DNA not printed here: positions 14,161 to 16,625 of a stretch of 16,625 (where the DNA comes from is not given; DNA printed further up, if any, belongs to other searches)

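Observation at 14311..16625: Large protein with four tandem BACON-like beta-sandwich repeats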

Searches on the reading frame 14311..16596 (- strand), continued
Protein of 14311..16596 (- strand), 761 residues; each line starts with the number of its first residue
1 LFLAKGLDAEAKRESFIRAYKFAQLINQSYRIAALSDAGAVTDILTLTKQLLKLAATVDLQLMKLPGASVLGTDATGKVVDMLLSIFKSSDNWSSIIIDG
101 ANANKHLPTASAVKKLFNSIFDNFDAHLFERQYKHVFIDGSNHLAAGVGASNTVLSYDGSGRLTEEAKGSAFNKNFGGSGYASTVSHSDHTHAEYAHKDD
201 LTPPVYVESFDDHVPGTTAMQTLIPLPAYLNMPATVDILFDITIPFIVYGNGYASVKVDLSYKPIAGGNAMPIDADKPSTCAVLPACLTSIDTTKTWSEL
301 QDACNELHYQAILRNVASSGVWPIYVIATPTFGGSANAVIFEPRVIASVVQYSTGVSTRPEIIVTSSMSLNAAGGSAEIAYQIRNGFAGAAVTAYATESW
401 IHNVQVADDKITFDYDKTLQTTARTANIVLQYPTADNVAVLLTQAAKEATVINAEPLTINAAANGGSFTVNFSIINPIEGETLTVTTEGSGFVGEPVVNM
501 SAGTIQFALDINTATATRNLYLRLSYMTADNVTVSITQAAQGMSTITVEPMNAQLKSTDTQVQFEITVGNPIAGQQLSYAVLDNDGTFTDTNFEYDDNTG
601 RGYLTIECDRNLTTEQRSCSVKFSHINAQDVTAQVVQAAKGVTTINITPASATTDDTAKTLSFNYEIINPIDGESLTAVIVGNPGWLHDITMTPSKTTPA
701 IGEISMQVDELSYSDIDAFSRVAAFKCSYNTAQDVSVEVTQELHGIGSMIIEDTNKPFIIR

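Call 39: search_protein_families(library=pfam, alignment_id=A4, max_evalue=0.001)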
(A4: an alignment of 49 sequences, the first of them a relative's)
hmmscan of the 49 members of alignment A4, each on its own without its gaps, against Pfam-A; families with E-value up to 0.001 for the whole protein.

A. member 1, P0003 (1608 aa): 5 families
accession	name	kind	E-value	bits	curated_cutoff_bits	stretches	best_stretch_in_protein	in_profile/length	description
PF13004.13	BACON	-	6.9e-93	305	25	12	1047-1096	6-61/61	Putative binding domain, N-terminal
PF19070.5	DUF5766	-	6.5e-09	36.4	27.4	0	422-459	29-65/77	Family of unknown function (DUF5766)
PF19190.6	BACON_2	-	2.7e-07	30.8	25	0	1196-1274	5-92/94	Viral BACON domain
PF13437.12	HlyD_3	-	3.7e-05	24.9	22.2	0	1034-1091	29-84/106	HlyD family secretion protein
PF08947.15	BPS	-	7.5e-05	23.1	27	0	857-874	21-38/48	BPS (Between PH and SH2)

B. families by the number of members that match (of 49 scanned): 24 families
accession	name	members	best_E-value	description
PF13004.13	BACON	49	6.9e-93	Putative binding domain, N-terminal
PF19190.6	BACON_2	16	8.2e-29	Viral BACON domain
PF02368.24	Big_2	7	1.8e-42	Bacterial Ig-like domain (group 2)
PF11548.13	Receptor_IA-2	5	3.8e-10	Protein-tyrosine phosphatase receptor IA-2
PF03781.23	FGE-sulfatase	4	1.1e-82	Sulfatase-modifying factor enzyme 1-like domain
PF19070.5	DUF5766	3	6.5e-09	Family of unknown function (DUF5766)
PF22359.2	Big-like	3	2.2e-05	Bacterial Ig-like domain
PF07603.17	Lcl_C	3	0.00013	Lcl C-terminal domain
PF21461.3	HL_N-beta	2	3.5e-07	Hyaluronate lyase, N-terminal beta-sheet domain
PF18957.6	RibLong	2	0.00012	Long Rib domain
PF14059.11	DUF4251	1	4.9e-06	Domain of unknown function (DUF4251)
PF02494.22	HYR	1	5.1e-06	HYR domain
PF13437.12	HlyD_3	1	3.7e-05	HlyD family secretion protein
PF13573.12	SprB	1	3.7e-05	SprB repeat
PF25338.1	C2_DCK_4th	1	3.7e-05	Fourth C2 domain of dock-like protein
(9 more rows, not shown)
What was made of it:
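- On BACON domain (Pfam PF13004): 49 of 49 relatives carry BACON (call 39).
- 49 of 49 relatives scanned carry BACON (call 39).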

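Call 51: search_protein_families(library=pfam, alignment_id=A6, max_evalue=0.001)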
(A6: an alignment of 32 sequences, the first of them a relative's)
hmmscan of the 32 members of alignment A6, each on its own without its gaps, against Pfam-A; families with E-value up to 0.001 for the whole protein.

A. member 1, P0001 (1135 aa): 1 family
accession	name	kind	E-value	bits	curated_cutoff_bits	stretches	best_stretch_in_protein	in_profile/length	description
PF13004.13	BACON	-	0.00049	20.5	25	0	958-1011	17-60/61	Putative binding domain, N-terminal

B. families by the number of members that match (of 32 scanned): 8 families
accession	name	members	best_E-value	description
PF21939.1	Gp10_C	4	8.7e-06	Baseplate structural protein Gp10, C-terminal domain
PF07484.17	Collar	3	1.2e-17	Phage Tail Collar Domain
PF25641.1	Head_fiber_dimeric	1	9.3e-39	Head fiber dimeric protein-like domain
PF13884.11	Peptidase_S74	1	1.3e-11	Chaperone of endosialidase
PF00041.27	fn3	1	1.9e-10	Fibronectin type III domain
PF08308.17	PEGA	1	4.3e-06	PEGA domain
PF14928.11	S_tail_recep_bd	1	9.5e-05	Short tail fibre protein receptor-binding domain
PF13004.13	BACON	1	0.00049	Putative binding domain, N-terminal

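Call 80: list_cluster_members(proteins=[P0003, P0005, P0006, P0007, P0009, P0008, P0010, P0012, P0013, P0084])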
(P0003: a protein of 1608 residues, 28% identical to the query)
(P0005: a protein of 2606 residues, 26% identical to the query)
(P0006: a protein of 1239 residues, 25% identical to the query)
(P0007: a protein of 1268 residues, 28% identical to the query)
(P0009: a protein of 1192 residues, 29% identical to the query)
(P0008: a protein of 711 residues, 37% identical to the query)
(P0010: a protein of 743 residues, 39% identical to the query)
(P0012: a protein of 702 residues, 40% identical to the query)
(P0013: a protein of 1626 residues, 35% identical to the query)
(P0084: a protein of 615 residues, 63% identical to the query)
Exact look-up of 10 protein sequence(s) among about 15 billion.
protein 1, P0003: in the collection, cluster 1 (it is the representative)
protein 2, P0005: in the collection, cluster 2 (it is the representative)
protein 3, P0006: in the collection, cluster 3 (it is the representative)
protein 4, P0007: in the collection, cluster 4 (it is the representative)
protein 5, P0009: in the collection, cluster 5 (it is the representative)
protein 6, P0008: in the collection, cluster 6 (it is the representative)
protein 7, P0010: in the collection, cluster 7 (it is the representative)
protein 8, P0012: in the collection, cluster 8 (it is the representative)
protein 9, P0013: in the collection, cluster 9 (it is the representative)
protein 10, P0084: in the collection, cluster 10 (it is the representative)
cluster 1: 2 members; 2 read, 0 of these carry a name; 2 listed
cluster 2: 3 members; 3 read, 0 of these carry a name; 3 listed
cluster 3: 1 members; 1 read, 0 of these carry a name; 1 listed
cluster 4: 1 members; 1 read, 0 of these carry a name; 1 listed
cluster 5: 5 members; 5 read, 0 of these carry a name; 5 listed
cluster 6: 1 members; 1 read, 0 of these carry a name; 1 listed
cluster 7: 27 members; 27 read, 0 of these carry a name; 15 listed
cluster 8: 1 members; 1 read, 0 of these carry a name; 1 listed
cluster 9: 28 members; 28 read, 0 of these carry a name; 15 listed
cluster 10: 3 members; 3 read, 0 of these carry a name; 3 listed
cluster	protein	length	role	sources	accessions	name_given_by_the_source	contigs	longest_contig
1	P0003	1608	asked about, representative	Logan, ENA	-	-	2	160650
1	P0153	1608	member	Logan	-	-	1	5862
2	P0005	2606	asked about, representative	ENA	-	-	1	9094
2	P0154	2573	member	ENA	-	-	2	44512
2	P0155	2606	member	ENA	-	-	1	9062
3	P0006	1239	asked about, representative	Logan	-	-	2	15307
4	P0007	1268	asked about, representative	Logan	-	-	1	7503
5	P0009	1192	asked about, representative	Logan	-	-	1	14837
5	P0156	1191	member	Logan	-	-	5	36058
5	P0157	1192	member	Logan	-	-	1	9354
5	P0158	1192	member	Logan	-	-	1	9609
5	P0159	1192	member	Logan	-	-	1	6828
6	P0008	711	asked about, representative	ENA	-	-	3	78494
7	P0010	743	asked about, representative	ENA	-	-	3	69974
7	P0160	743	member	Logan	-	-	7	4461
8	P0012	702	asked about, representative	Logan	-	-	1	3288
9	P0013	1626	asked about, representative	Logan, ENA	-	-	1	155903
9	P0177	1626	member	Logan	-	-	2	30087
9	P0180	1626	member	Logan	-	-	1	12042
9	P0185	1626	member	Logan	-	-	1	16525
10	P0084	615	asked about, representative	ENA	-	-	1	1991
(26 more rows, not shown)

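Call 81: search_protein_families(library=pfam, proteins=[P0013, P0021, P0148, P0115, P0112, P0143, P0107, P0128], max_evalue=0.001)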
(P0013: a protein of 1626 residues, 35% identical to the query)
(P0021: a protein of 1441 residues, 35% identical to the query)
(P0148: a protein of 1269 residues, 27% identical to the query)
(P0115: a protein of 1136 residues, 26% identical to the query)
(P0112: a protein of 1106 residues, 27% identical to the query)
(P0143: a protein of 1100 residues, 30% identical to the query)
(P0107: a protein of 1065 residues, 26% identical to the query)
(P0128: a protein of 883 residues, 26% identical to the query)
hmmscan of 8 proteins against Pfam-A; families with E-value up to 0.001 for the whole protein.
P0013 (1626 aa): 2 families
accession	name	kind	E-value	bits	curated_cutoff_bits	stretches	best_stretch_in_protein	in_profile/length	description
PF25641.1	Head_fiber_dimeric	-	9.3e-39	131.5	30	4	935-990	2-58/61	Head fiber dimeric protein-like domain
PF08308.17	PEGA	-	4.3e-06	27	20.8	0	1079-1135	9-64/71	PEGA domain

P0021 (1441 aa): 0 families

P0148 (1269 aa): 1 family
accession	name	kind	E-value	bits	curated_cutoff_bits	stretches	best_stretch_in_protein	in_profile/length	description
PF00041.27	fn3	-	1.9e-10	41.2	25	1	1078-1155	2-82/84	Fibronectin type III domain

P0115 (1136 aa): 0 families

P0112 (1106 aa): 0 families

P0143 (1100 aa): 1 family
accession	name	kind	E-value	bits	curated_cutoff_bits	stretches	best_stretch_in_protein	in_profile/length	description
PF07484.17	Collar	-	0.00095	19.5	24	0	906-928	1-22/57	Phage Tail Collar Domain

P0107 (1065 aa): 0 families

P0128 (883 aa): 0 families
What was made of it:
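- One member of the N-terminal family (P0013) carries Head_fiber_dimeric-like domains (call 81).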

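Call 83: find_related_loci(query=P0003, collection=genome_contigs, flank=1000)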
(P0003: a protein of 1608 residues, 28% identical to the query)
Query P0003 (1608 aa) in genome_contigs; peptide patterns used: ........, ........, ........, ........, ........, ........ (x = any residue, [..] = any of these).
40 stretches matched a pattern; 20 encode a relative of the query (tblastn E <= 1e-3); 20 distinct loci.
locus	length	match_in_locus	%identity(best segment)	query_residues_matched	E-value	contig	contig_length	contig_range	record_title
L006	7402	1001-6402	41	138-1608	3e-102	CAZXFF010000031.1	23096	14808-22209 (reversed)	MAG TPA_asm: uncultured Muribaculaceae bacterium isolate binchicken_co240_184 genome assembly, contig: NODE_1589_length_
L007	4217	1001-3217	36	1-1242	1e-88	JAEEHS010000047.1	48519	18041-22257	MAG: Bacteroidales bacterium isolate Tb.RUG.128 k141_7292557_flag=0_multi=31.7076_len=48519, whole genome shotgun sequen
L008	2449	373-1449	48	1261-1608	5e-89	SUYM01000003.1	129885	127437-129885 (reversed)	MAG: Bacteroidales bacterium isolate SIG150 NODE_692_length_129885_cov_6.899158, whole genome shotgun sequence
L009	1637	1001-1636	49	401-1400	3e-56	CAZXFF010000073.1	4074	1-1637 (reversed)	MAG TPA_asm: uncultured Muribaculaceae bacterium isolate binchicken_co240_184 genome assembly, contig: NODE_16289_length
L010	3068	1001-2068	36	1280-1608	1e-47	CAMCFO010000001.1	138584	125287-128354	MAG: uncultured Bacteroidales bacterium isolate SRR17382094_bin.1_metaWRAP_v1.3_MAG genome assembly, contig: ERZ10544646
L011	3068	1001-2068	35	1280-1608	2e-47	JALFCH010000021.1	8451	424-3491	MAG: Rikenellaceae bacterium isolate SUG550 k141_13496, whole genome shotgun sequence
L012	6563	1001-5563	32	1277-1608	9e-36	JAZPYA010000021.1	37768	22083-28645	MAG: Alistipes sp. isolate T1900044649_TS20190115.MAGScoT_cleanbin_000009 SGB_1399_k141_519400, whole genome shotgun seq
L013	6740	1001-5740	31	1269-1608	2e-35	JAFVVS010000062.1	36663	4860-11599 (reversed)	MAG: Alistipes sp. isolate RGIG5438 Sheep_Colon-5__c340128, whole genome shotgun sequence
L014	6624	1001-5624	31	1236-1608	1e-35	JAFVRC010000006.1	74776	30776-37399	MAG: Alistipes sp. isolate RGIG5318 Sheep_Colon-2__c120478, whole genome shotgun sequence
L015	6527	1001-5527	30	1277-1608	3e-35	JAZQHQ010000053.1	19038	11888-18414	MAG: Alistipes sp. isolate T1900044627_TS20190093.MAGScoT_cleanbin_000028 SGB_958_k141_897237, whole genome shotgun sequ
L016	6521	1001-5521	29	1248-1608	1e-33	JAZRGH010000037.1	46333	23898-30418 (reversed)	MAG: Alistipes sp. isolate T1900045491_YK20190185.MAGScoT_cleanbin_000028 SGB_7384_k141_1874589, whole genome shotgun se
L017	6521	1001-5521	31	1277-1608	3e-33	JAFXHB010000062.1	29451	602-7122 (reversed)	MAG: Alistipes sp. isolate RGIG6408 Sheep_Rectum-5__c367906, whole genome shotgun sequence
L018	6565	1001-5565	30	1279-1608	9e-33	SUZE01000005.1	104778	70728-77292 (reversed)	MAG: Rikenellaceae bacterium isolate SIG168 NODE_264_length_104778_cov_9.535525, whole genome shotgun sequence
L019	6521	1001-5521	31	1204-1608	2e-32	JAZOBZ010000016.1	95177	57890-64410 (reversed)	MAG: Alistipes sp. isolate T1900044757_TS20190223.MAGScoT_cleanbin_000049 SGB_2308_k141_2294139, whole genome shotgun se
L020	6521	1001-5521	28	1216-1608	6e-32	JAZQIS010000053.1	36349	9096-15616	MAG: Alistipes sp. isolate T1900044622_TS20190088.MAGScoT_cleanbin_000074 SGB_907_k141_354110, whole genome shotgun sequ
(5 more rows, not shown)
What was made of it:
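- Relatives of the closest bacterial protein are found in Muribaculaceae, Rikenellaceae and Alistipes MAGs (call 83).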

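Call 89: search_protein_families(library=pfam, proteins=[L002:11977-14604:+, L003:12007-13746:+, P0008, P0010, P0012, P0057, P0070], max_evalue=0.01)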
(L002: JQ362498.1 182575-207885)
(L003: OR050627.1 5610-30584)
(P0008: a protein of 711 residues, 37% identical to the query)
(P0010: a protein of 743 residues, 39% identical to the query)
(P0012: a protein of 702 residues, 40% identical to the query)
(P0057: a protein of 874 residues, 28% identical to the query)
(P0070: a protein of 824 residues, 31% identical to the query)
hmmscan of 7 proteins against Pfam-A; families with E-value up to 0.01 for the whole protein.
L002:11977-14604:+ (875 aa): 0 families

L003:12007-13746:+ (579 aa): 0 families

P0008 (711 aa): 0 families

P0010 (743 aa): 0 families

P0012 (702 aa): 0 families

P0057 (874 aa): 0 families

P0070 (824 aa): 2 families
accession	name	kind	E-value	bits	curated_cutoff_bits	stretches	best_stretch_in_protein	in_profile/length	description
PF07484.17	Collar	-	1.2e-09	38.4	24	1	622-661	1-40/57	Phage Tail Collar Domain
PF14928.11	S_tail_recep_bd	-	9.5e-05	23.1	23.8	1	732-823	6-92/93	Short tail fibre protein receptor-binding domain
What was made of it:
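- Closest known: Sphingomonas phage PAU gp266 and Chryseobacterium phage MA9V-1 MA9V1_016. Different: These proteins are 875 and 579 aa, with unrelated C-terminal parts and no BACON domain (call 89).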
